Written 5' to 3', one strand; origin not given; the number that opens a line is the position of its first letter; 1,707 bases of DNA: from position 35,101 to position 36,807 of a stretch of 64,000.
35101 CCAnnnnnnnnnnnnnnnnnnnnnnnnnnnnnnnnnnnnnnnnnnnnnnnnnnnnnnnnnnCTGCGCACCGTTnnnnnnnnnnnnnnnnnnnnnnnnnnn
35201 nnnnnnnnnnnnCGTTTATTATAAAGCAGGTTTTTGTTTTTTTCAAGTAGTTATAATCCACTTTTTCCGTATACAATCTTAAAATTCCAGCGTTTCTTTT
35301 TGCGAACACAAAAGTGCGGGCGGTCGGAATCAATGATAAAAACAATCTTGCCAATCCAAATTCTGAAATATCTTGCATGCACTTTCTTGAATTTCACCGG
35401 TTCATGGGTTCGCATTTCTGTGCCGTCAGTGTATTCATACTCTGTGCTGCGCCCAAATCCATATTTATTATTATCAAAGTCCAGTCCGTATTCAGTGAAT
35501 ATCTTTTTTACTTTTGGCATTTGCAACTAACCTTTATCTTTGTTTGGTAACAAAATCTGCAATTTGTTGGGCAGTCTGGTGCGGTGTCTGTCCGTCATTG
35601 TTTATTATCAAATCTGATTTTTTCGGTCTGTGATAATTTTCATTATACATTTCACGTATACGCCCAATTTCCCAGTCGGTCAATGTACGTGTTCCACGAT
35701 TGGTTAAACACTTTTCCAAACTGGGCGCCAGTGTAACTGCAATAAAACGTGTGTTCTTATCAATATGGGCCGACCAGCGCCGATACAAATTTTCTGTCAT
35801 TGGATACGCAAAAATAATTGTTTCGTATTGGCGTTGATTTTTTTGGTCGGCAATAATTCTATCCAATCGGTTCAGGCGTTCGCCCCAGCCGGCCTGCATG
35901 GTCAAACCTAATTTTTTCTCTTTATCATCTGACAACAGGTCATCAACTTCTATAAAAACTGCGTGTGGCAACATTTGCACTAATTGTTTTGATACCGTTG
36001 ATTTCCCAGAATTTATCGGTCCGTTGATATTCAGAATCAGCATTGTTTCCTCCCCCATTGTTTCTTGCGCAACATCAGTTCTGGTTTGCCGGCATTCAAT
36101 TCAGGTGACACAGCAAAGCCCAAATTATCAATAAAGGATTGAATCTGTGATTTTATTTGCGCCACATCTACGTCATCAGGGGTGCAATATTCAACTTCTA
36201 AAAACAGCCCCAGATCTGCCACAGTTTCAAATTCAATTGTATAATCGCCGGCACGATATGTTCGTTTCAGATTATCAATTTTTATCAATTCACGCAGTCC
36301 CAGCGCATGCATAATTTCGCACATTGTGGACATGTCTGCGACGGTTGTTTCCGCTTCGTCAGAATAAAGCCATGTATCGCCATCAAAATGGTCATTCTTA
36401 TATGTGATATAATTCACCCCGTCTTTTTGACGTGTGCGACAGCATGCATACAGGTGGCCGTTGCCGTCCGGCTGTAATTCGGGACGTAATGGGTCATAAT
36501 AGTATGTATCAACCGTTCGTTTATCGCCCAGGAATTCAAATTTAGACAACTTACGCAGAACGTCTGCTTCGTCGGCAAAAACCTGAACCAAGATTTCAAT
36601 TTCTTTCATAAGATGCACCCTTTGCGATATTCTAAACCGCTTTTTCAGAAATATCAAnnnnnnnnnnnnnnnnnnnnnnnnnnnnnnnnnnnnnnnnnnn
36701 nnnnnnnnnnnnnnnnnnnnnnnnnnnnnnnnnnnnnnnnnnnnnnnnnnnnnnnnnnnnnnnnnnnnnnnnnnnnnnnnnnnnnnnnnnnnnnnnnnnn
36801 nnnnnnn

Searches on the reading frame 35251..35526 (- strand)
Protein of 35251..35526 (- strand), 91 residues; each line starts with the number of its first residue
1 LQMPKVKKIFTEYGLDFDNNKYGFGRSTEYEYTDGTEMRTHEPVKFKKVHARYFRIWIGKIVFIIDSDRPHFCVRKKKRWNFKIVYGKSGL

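Call 28: search_protein_families(library=pfam, proteins=[window:35251-35526:-], max_evalue=0.1)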
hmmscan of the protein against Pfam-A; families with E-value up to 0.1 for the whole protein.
window:35251-35526:- (91 aa): 1 family
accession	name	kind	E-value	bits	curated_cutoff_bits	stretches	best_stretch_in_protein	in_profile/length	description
PF13122.11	DUF3977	-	2.7e-05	24.7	25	1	27-87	15-74/77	Protein of unknown function (DUF3977)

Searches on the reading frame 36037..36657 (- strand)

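Call 28: search_protein_families(library=pfam, proteins=[window:36037-36657:-], max_evalue=0.1)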
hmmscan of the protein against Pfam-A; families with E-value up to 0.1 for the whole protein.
window:36037-36657:- (206 aa): 3 families
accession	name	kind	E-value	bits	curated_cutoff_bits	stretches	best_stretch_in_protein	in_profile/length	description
PF01928.26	CYTH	-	7.1e-15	55.7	23.2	1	17-180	1-168/179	CYTH domain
PF04316.19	FlgM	-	0.028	15.1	25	0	126-148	29-51/55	Anti-sigma-28 factor, FlgM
PF24636.1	DUF7633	-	0.033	14.8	27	0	83-133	43-94/121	Domain of unknown function (DUF7633)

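Call 74: search_protein_families(library=padloc, proteins=[window:36037-36657:-], max_evalue=0.001)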
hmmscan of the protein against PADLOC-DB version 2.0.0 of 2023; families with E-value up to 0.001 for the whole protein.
window:36037-36657:- (206 aa): 0 families
